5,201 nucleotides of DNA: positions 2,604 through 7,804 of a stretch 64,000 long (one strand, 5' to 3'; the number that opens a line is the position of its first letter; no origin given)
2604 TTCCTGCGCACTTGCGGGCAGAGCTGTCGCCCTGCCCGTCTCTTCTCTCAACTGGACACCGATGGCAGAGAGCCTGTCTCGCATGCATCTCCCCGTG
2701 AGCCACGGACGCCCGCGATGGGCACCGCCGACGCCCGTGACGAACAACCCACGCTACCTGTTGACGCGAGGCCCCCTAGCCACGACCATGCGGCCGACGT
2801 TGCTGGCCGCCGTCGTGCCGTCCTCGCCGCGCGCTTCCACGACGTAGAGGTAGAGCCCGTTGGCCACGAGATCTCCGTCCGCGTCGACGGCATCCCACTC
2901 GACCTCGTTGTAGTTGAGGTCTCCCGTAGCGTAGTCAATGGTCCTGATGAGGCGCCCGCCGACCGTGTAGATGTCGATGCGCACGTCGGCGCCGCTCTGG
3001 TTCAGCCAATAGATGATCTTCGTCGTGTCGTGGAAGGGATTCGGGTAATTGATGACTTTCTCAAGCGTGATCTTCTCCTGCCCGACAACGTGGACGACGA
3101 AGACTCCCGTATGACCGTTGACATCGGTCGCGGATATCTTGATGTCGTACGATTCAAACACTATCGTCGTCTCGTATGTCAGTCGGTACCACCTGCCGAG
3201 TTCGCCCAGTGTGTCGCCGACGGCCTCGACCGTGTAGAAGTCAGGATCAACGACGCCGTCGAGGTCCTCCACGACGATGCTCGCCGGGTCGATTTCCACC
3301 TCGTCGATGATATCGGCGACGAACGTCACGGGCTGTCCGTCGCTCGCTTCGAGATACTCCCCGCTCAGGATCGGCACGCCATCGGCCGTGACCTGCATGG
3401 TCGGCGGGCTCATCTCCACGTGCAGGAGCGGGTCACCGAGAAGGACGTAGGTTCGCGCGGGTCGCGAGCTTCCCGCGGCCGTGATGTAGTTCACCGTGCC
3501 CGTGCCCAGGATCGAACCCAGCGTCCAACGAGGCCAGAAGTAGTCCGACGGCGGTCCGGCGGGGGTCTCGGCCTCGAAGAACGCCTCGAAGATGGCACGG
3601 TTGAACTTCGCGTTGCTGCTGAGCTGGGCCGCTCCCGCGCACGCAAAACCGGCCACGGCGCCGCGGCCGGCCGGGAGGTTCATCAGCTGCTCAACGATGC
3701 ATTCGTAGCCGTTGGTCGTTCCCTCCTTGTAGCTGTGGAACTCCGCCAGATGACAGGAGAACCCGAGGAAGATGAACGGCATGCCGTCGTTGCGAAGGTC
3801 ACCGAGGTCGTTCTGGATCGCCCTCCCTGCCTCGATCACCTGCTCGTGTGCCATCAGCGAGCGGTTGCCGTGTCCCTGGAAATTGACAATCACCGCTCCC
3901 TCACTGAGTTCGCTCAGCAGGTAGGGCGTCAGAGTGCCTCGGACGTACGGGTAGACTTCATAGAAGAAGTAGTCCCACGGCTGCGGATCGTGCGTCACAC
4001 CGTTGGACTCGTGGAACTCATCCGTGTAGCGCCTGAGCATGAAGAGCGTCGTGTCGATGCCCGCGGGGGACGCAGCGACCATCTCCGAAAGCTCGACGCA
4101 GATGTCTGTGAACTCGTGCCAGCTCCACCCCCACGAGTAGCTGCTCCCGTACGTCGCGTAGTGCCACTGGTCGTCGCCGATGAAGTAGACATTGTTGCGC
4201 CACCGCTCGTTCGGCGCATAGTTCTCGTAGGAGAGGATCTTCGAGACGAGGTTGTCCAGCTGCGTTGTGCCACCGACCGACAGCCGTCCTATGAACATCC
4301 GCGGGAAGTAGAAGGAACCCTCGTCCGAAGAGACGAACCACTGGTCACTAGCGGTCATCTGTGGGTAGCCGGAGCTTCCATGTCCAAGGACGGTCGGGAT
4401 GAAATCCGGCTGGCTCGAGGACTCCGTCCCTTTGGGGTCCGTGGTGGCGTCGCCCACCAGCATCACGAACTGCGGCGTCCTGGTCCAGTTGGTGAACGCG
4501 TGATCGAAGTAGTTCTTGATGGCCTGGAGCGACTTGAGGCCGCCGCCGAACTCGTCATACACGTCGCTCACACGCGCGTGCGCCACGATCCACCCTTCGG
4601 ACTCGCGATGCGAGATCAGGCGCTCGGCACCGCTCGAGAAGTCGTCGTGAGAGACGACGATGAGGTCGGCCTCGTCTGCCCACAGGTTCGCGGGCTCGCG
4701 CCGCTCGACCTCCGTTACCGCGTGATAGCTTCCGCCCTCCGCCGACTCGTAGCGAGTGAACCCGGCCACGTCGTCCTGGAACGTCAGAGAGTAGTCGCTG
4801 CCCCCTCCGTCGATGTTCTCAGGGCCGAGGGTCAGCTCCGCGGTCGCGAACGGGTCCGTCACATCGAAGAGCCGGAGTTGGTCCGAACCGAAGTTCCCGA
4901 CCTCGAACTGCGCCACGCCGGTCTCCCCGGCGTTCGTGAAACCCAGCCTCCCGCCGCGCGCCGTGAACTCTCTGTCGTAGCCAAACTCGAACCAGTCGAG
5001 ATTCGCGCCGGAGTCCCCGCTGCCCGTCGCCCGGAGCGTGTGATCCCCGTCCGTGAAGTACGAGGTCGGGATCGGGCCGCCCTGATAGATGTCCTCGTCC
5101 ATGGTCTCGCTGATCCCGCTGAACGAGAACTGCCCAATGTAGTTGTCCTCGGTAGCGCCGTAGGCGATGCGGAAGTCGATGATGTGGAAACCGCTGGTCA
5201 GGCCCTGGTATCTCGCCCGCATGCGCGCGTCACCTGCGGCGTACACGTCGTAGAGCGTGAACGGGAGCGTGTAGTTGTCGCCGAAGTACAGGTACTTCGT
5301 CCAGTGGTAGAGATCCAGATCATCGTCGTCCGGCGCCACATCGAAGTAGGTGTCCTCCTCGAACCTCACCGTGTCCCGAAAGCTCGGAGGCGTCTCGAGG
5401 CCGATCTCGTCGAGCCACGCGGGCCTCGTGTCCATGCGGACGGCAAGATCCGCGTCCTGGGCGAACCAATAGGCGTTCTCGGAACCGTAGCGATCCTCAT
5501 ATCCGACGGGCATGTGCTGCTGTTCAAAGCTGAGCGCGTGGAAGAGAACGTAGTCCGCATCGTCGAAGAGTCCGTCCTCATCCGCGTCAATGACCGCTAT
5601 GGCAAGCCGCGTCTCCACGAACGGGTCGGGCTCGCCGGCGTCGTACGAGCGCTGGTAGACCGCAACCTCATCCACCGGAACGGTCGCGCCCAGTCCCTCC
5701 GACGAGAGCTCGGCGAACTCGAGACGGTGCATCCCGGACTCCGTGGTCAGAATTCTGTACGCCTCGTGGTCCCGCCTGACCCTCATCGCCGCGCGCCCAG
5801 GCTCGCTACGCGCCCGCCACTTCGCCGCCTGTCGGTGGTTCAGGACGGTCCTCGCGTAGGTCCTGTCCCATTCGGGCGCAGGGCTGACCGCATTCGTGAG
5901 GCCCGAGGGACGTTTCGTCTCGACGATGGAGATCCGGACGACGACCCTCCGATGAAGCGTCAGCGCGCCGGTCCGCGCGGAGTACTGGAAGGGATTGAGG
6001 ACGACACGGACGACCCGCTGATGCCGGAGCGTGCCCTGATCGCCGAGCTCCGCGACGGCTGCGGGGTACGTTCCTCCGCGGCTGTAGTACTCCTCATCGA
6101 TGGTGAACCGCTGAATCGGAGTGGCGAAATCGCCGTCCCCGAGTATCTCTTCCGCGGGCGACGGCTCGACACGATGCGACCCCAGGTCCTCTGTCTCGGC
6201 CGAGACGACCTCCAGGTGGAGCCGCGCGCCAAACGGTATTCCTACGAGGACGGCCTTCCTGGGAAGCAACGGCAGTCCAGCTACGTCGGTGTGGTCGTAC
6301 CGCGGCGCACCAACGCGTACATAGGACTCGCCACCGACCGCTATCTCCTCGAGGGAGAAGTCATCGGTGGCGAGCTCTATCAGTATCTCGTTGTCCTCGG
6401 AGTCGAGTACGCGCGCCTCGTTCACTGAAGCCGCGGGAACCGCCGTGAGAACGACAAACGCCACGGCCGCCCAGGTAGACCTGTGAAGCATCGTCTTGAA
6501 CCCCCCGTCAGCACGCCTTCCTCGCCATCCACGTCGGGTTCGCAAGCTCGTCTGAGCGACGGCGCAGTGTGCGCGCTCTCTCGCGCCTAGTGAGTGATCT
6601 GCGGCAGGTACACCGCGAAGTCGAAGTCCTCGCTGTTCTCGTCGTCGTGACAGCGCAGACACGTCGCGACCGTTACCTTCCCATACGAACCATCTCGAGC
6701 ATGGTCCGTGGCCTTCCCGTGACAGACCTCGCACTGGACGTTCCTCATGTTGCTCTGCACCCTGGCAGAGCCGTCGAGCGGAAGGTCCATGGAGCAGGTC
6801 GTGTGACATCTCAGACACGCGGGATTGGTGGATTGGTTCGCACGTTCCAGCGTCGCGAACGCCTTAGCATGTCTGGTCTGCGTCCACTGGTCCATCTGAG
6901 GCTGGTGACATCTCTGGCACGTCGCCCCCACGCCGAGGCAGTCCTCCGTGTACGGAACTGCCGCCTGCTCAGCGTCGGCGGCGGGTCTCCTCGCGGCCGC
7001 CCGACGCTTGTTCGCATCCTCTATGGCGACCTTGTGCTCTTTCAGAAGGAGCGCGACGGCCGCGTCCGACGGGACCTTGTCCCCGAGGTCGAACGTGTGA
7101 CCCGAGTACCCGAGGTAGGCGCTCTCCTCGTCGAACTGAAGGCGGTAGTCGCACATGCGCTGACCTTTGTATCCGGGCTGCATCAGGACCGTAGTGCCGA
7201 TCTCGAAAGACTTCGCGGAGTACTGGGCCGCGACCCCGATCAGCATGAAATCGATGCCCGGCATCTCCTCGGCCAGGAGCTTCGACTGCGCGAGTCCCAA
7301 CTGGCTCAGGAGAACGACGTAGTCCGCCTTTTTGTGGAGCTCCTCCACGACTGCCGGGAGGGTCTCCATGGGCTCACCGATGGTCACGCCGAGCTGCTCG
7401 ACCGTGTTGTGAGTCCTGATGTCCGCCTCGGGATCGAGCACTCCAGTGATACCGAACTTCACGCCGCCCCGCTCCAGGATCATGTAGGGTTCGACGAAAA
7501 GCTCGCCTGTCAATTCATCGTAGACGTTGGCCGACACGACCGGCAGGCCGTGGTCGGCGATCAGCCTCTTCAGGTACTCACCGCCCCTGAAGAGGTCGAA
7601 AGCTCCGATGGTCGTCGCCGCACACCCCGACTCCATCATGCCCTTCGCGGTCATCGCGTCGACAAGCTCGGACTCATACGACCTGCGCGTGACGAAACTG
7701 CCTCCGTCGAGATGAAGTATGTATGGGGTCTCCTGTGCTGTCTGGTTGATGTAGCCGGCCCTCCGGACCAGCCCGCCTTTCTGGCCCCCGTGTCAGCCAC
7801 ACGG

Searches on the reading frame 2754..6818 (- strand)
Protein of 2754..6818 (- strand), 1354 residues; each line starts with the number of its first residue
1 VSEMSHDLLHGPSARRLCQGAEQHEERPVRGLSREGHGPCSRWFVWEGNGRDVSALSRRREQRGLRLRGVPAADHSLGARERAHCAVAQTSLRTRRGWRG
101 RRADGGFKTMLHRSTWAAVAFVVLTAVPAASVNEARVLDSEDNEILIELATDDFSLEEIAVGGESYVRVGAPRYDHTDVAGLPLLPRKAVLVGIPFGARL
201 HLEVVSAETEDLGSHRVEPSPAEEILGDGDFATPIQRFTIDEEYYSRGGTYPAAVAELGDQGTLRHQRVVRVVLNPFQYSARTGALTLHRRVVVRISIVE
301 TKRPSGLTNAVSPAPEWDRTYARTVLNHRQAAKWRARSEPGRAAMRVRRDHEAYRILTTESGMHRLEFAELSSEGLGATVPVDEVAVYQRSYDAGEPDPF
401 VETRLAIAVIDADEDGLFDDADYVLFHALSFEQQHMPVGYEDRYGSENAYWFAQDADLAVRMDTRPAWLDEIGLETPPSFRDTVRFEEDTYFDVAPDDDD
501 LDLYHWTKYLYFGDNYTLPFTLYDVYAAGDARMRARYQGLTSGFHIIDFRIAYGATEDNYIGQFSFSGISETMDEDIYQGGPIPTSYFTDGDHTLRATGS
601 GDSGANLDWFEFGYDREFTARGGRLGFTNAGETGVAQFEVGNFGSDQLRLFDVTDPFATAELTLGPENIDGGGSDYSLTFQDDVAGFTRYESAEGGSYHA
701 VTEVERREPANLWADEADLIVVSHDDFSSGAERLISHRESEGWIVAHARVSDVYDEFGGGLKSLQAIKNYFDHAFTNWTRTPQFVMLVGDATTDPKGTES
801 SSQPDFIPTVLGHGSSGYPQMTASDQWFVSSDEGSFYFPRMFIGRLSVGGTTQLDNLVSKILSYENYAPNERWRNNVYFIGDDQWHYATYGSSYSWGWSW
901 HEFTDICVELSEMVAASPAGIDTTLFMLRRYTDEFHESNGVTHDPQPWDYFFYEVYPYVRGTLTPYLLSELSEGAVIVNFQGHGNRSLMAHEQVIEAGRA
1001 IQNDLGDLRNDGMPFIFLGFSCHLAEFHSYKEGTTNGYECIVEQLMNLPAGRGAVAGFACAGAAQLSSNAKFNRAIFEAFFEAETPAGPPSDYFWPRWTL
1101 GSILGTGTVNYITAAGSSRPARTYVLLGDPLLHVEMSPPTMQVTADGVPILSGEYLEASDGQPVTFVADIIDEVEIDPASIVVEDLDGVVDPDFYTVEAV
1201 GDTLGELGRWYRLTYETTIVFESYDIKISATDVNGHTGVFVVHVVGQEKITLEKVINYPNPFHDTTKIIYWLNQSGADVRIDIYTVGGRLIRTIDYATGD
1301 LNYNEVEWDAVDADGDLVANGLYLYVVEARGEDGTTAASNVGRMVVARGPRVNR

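Call 56: search_protein_families(library=pfam, max_evalue=0.00001, proteins=[window:2754-6818:-])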
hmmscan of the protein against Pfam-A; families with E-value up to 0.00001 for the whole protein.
window:2754-6818:- (1354 aa): 3 families
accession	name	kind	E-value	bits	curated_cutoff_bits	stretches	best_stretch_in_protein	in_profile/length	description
PF01364.23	Peptidase_C25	-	1.1e-60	206.3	23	1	720-1133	2-373/374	Peptidase family C25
PF08126.16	Propeptide_C25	-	5e-13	49.1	22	1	135-303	11-177/205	Propeptide_C25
PF13860.13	FlgD_ig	-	2.5e-06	27.8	27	1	1268-1330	14-76/79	FlgD Ig-like domain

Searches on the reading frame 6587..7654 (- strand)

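Call 56: search_protein_families(library=pfam, max_evalue=0.00001, proteins=[window:6587-7654:-])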
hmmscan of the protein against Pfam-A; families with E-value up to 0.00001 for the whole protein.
window:6587-7654:- (355 aa): 1 family
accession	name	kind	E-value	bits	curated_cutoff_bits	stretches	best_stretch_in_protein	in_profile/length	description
PF13435.11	Cytochrome_C554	-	2.7e-12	47.9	20.8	1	245-313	1-84/84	Cytochrome c554 and c-prime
